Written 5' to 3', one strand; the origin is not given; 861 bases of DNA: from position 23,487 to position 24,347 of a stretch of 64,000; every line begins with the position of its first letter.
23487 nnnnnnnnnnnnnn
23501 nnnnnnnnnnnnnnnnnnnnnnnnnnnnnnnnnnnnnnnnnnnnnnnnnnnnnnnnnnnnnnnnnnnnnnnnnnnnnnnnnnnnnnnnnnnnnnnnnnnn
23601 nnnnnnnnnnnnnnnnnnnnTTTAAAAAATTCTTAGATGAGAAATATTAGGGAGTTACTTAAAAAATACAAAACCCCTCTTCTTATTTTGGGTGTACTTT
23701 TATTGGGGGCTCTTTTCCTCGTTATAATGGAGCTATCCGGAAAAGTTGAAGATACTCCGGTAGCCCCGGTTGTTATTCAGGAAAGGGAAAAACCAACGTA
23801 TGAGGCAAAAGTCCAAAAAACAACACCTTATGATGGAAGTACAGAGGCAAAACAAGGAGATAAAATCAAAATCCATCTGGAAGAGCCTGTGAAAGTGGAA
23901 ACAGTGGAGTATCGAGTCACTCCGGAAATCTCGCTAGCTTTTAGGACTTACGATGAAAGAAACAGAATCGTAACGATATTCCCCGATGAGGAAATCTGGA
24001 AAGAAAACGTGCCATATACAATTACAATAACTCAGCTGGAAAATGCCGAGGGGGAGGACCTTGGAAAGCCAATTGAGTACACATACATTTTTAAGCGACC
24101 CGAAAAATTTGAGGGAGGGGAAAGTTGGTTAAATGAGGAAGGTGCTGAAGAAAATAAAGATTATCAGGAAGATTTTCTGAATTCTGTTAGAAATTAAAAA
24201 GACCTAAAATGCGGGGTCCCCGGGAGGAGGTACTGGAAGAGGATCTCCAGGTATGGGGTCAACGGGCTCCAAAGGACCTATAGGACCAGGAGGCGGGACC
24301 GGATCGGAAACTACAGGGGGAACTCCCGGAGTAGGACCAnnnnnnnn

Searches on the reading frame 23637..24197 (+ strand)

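Call 70: search_protein_families(library=pfam, proteins=[window:23637-24197:+], max_evalue=0.001)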
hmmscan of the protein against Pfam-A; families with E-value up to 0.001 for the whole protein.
window:23637-24197:+ (186 aa): 1 family
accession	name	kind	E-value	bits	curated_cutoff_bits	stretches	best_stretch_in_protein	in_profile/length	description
PF13205.12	Big_5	-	2e-08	35.3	23.6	1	58-147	6-100/105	Bacterial Ig-like domain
